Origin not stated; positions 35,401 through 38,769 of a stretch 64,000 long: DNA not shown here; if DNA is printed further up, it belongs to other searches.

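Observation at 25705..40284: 14.6 kb plasmid-like island inserted exactly where pabC is expected between fabF and mltG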

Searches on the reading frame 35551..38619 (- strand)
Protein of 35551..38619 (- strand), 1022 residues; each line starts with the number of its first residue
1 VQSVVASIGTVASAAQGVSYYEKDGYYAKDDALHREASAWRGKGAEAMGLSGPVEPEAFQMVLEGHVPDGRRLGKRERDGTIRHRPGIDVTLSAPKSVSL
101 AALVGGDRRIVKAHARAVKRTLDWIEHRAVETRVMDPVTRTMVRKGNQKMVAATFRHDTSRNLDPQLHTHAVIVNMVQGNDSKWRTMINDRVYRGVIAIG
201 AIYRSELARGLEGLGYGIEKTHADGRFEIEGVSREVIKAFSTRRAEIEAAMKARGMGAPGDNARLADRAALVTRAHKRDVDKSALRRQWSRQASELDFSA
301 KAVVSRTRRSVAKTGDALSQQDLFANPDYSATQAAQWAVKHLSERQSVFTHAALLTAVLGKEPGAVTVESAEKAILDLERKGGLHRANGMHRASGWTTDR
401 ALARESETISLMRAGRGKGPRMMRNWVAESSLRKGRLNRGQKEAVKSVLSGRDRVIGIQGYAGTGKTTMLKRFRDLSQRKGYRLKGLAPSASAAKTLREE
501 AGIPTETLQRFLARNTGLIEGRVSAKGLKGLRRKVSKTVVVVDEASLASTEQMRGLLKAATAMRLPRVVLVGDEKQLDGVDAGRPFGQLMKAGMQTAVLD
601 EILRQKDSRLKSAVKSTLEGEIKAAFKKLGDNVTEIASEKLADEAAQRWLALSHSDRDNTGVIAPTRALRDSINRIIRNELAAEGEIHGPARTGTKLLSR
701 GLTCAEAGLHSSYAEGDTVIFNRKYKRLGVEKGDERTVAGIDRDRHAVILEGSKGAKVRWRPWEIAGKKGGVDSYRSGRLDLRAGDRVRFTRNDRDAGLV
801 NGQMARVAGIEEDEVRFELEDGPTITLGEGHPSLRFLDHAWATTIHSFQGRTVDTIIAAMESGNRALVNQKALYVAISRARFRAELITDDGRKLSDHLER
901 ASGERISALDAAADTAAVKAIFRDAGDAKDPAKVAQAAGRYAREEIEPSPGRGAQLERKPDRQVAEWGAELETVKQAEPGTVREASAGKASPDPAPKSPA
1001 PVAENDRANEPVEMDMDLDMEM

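Call 6: search_protein_families(library=pfam, proteins=[window:35551-38619:-], max_evalue=0.01)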
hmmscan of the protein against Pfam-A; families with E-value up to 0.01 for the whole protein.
window:35551-38619:- (1022 aa): 14 families
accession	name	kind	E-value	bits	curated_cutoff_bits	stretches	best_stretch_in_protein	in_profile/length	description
PF08751.17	TrwC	-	1.5e-82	277.8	25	1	14-295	1-285/286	TrwC relaxase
PF13604.12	AAA_30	-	4.9e-52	176.9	27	1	437-632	2-183/191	AAA domain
PF13245.12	AAA_19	-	3.1e-16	60.2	25.1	1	441-577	1-129/134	AAA domain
PF01443.25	Viral_helicase1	-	6.4e-08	33.1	21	1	458-578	3-98/228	Viral superfamily 1 RNA helicase core domain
PF13538.12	UvrD_C_2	-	3.7e-07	30.3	27.4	1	839-881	1-46/52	UvrD-like helicase C-terminal domain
PF13086.12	AAA_11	-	3.9e-07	30.6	27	0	534-577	211-250/257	AAA domain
PF22232.2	TraI_hel_assoc_N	-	9.3e-07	29.8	27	1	460-570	1-97/99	TraI helicase-associated ssDNA bd, N-terminal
PF13401.12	AAA_22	-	5.5e-05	23.9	27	1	454-577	6-126/130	AAA domain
PF18335.7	SH3_13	-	6.5e-05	23.1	41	1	778-815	22-59/65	ATP-dependent RecD-like DNA helicase SH3 domain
PF13191.12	AAA_16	-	0.00011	23.2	32.6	1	443-574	14-140/167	AAA ATPase domain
PF25199.1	nSTAND_NTPase5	-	0.0011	19.3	34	0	450-473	38-61/145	Novel STAND NTPase 5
PF09848.15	SLFN-g3_helicase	-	0.0011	18.8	24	1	455-576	3-125/354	Schlafen group 3, DNA/RNA helicase domain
PF02562.22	PhoH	-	0.0035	17.3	27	0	532-580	114-161/205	PhoH-like protein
PF05970.20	PIF1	-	0.0085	16.1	25.9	0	441-498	6-67/223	PIF1-like helicase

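Call 36: search_dna_similar(query=window:35551-38619:-, collection=plasmids, mode=protein, max_rows=15)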
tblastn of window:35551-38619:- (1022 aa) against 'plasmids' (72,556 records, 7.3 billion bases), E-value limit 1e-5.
The search stops at 5000 records and this limit was reached: more records match than are counted here, and every count below describes the 5000 best-scoring records only.
Records with a match: at least 5000; places in all: 5301; records where one place covers at least 80% of the query: 2234.
Best place of each record, by identity: <60% 5000.
By first word of the organism name: Escherichia 2311; Klebsiella 782; Salmonella 376; Acinetobacter 226; Enterobacter 197; Xanthomonas 132; Citrobacter 129; Burkholderia 122; Shigella 107; Pseudomonas 82; and 86 more.
By predicted mobility (MOB-suite, as given by PLSDB): conjugative 4719; non-mobilizable 142; mobilizable 139.
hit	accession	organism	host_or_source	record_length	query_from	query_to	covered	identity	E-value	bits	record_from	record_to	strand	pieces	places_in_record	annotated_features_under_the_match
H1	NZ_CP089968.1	Cereibacter azotoformans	Owen's River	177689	7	979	94%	37.3%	2e-73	500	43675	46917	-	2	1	mobF: MobF family relaxase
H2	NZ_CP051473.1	Cereibacter sphaeroides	cell culture,laboratory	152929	7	983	95%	36.8%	3e-74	505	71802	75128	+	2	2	mobF: MobF family relaxase | hypothetical protein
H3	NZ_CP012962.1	Cereibacter sphaeroides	cell culture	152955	7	983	95%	36.8%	3e-74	505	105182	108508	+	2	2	mobF: MobF family relaxase | hypothetical protein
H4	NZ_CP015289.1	Cereibacter sphaeroides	Cereibacter sphaeroides 2.4.1,single ...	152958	7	983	95%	36.8%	3e-74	505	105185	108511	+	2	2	mobF: MobF family relaxase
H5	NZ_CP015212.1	Cereibacter sphaeroides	Cereibacter sphaeroides 2.4.1,single ...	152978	7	983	95%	36.8%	3e-74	505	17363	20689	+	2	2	mobF: MobF family relaxase | hypothetical protein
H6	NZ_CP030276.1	Cereibacter sphaeroides 2.4.1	cell culture,laboratory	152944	7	983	95%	36.8%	1e-73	504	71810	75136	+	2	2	mobF: MobF family relaxase | hypothetical protein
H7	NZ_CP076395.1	Sphingopyxis indica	Single cell,HCH dumpsite soil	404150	4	894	87%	38.8%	5e-135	458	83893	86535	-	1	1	mobF: MobF family relaxase | type IV secretion system DNA-binding domain-containing protein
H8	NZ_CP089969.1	Cereibacter azotoformans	Owen's River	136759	7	905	87%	38.2%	2e-66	509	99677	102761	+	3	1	mobF: MobF family relaxase | hypothetical protein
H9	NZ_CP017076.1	Novosphingobium resinovorum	single cell,soil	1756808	13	905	87%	37.8%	2e-122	421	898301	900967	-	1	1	none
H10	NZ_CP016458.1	Blastomonas sp. RAC04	Microbial isolate,Algal phycosphere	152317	4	890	87%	38.1%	1e-137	465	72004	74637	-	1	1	mobF: MobF family relaxase | type IV secretion system DNA-binding domain-containing protein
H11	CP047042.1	Cereibacter sphaeroides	cell culture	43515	7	905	87%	37.9%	3e-73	503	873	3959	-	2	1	none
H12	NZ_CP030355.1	Novosphingobium sp. P6W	cell culture,podzolic fallow soil ...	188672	4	905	88%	36.9%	1e-119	412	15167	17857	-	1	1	mobF: MobF family relaxase | type IV secretion system DNA-binding domain-containing protein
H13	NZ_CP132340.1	Janthinobacterium sp. J1-1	pure culture,Mixed solution of sediment ...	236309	7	900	87%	36.1%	2e-136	462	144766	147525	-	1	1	mobF: MobF family relaxase | type IV secretion system DNA-binding domain-containing protein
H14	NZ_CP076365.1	Gemmobacter fulvus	cell culture,Anabaena culture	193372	7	905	88%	35.8%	5e-140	473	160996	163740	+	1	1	mobF: MobF family relaxase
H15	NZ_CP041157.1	Leisingera aquaemixtae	cell culture,Biocathode MCL, marine ...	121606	3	905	88%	35.6%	4e-127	434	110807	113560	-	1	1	mobF: MobF family relaxase | type IV secretion system DNA-binding domain-containing protein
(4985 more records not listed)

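Call 38: find_homologous_proteins(query=window:35551-38619:-, max_evalue=1e-80)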
Query window:35551-38619:- (1022 aa): 4255 proteins with E <= 1e-80 among 8000 candidates; the best 120 are listed.
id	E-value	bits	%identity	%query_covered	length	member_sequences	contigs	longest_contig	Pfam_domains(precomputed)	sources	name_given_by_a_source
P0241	0.0e+0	2217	100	100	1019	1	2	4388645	PF13538.13,PF13086.13,PF01443.25,PF13604.13,PF13245.13,PF22232.3,PF08751.18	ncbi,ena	-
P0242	0.0e+0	1981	89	100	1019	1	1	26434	PF13538.13,PF13086.13,PF01443.25,PF13604.13,PF13245.13,PF13401.13,PF22232.3,PF08751.18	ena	-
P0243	0.0e+0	1858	84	100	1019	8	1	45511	PF13538.13,PF13086.13,PF01443.25,PF13604.13,PF13245.13,PF13401.13,PF22232.3,PF08751.18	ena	-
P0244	0.0e+0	1846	83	100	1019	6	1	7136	PF13538.13,PF13086.13,PF01443.25,PF13604.13,PF13245.13,PF13401.13,PF22232.3,PF08751.18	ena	-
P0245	0.0e+0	1844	83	99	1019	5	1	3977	PF13538.13,PF13086.13,PF01443.25,PF13604.13,PF13245.13,PF13401.13,PF22232.3,PF08751.18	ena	-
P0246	0.0e+0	1807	82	100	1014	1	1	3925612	PF13538.13,PF13086.13,PF01443.25,PF13604.13,PF13245.13,PF13401.13,PF22232.3,PF08751.18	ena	-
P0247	0.0e+0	1792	81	99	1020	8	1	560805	PF13538.13,PF13086.13,PF01443.25,PF13604.13,PF13245.13,PF13401.13,PF22232.3,PF08751.18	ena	-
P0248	0.0e+0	1784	81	100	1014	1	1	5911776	PF13538.13,PF13086.13,PF01443.25,PF13604.13,PF13245.13,PF22232.3,PF08751.18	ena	-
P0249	0.0e+0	1511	70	99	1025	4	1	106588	PF13538.13,PF13086.13,PF05970.21,PF01443.25,PF13604.13,PF13245.13,PF13401.13,PF22232.3,PF25199.2,PF08751.18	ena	-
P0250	0.0e+0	1509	70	99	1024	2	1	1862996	PF13538.13,PF13086.13,PF01443.25,PF13604.13,PF13245.13,PF13401.13,PF22232.3,PF08751.18,PF13191.13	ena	-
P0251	0.0e+0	1506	70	99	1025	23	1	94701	PF13538.13,PF13086.13,PF01443.25,PF13604.13,PF13245.13,PF13401.13,PF22232.3,PF08751.18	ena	-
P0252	0.0e+0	1495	69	100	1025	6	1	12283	PF13538.13,PF13086.13,PF05970.21,PF01443.25,PF13604.13,PF13245.13,PF13401.13,PF22232.3,PF25199.2,PF08751.18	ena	-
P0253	0.0e+0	1488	69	100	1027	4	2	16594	PF13538.13,PF13086.13,PF01443.25,PF13604.13,PF13245.13,PF22232.3,PF08751.18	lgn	-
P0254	0.0e+0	1432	81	81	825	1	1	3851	PF13086.13,PF13604.13,PF13245.13,PF13401.13,PF22232.3,PF08751.18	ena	-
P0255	0.0e+0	1354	71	86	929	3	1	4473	PF13086.13,PF13604.13,PF13245.13,PF13401.13,PF22232.3,PF08751.18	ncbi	-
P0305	0.0e+0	1215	63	90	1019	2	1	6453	PF13538.13,PF13086.13,PF01443.25,PF13604.13,PF13245.13,PF22232.3,PF08751.18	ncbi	-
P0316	0.0e+0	1208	59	100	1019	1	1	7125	PF13086.13,PF13604.13,PF13245.13,PF22232.3,PF08751.18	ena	-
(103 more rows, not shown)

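Call 39: find_encoding_contigs(protein=P0247, flank=10000, max_places=2)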
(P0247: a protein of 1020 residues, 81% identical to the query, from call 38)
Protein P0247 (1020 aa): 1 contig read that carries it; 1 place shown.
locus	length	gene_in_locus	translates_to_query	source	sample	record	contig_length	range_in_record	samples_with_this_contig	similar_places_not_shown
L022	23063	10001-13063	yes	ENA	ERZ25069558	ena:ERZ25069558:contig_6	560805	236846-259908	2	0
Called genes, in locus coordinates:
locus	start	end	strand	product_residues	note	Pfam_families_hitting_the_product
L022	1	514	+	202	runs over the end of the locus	-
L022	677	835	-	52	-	-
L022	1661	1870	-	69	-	-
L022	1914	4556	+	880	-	PF12796:Ank_2, PF13857:Ank_5 (weak), PF00023:Ank (weak), PF13637:Ank_4, PF12796:Ank_2, PF13637:Ank_4, PF00023:Ank (weak), PF13637:Ank_4 (weak), +3 more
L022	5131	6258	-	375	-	PF01548:DEDD_Tnp_IS110, PF02371:Transposase_20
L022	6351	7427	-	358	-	PF00067:p450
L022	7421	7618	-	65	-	-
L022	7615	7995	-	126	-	-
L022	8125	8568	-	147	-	-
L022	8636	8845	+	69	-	-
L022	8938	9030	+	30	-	-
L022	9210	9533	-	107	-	-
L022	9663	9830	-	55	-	-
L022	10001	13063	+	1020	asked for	PF08751:TrwC, PF13086:AAA_11 (faint), PF13245:AAA_19, PF13401:AAA_22 (weak), PF13604:AAA_30, PF01443:Viral_helicase1 (faint), PF22232:TraI_hel_assoc_N (weak), PF13538:UvrD_C_2 (weak)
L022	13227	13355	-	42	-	-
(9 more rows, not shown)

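Call 40: find_encoding_contigs(protein=P0242, flank=10000, max_places=2)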
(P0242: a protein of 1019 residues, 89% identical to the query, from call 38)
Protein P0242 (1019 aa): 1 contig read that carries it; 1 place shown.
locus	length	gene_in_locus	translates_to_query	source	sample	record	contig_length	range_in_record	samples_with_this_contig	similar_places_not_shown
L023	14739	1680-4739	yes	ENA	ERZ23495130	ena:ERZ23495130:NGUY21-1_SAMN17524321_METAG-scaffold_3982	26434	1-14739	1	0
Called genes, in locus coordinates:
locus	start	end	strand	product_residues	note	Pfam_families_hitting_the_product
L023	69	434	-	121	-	PF06445:GyrI-like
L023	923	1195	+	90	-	PF00436:SSB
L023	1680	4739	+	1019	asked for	PF08751:TrwC, PF13086:AAA_11 (faint), PF13245:AAA_19, PF13604:AAA_30, PF01443:Viral_helicase1 (faint), PF13401:AAA_22 (weak), PF22232:TraI_hel_assoc_N (weak), PF13538:UvrD_C_2 (weak)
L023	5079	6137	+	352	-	-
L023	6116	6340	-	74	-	-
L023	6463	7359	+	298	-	PF01939:NucS_C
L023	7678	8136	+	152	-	-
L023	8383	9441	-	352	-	-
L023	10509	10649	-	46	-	-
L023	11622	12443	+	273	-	-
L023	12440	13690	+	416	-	PF01435:Peptidase_M48, PF13432:TPR_16 (faint), PF13371:TPR_9 (weak)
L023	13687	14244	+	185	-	-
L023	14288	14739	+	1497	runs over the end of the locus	PF18986:DUF5719 (faint), PF00560:LRR_1 (faint), PF23598:LRR_14, PF12799:LRR_4 (weak), PF13855:LRR_8 (weak), PF23598:LRR_14, PF10462:Peptidase_M66 (weak)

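Call 41: find_encoding_contigs(protein=P0243, flank=10000, max_places=2)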
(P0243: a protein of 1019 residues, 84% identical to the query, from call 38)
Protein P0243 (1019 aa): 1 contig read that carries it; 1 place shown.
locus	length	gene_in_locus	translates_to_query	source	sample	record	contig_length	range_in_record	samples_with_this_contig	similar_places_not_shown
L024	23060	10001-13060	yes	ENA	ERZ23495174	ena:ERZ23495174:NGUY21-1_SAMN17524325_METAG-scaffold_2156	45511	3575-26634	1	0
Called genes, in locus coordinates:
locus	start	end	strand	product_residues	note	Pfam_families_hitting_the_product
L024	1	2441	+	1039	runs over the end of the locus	PF08751:TrwC, PF01443:Viral_helicase1 (faint), PF13245:AAA_19, PF13604:AAA_30, PF13538:UvrD_C_2 (faint)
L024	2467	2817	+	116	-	-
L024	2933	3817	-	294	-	-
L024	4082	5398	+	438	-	-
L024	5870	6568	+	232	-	PF01427:Peptidase_M15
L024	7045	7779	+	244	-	-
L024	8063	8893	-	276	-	PF13276:HTH_21, PF00665:rve, PF24764:rva_4 (weak), PF13683:rve_3, PF13333:rve_2 (weak)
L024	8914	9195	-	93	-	PF01527:HTH_Tnp_1, PF13518:HTH_28 (weak)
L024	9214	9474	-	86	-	PF10686:YAcAr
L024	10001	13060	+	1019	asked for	PF08751:TrwC, PF13086:AAA_11 (faint), PF13245:AAA_19, PF13401:AAA_22 (weak), PF13604:AAA_30, PF01443:Viral_helicase1 (faint), PF22232:TraI_hel_assoc_N (weak), PF13538:UvrD_C_2 (weak)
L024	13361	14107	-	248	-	PF03167:UDG (weak)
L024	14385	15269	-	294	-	-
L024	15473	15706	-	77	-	-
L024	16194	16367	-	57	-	-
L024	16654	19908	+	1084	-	PF01476:LysM, PF00580:UvrD-helicase, PF13245:AAA_19, PF13361:UvrD_C, PF13538:UvrD_C_2 (weak), PF01396:Zn_ribbon_Top1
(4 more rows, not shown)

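Call 68: find_related_loci(query=window:35551-38619:-, collection=viral_contigs, flank=10000)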
Query window:35551-38619:- (1022 aa) in viral_contigs; peptide patterns used: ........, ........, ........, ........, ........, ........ (x = any residue, [..] = any of these).
29 stretches matched a pattern, but none encodes a relative of the query by tblastn (E <= 1e-3).
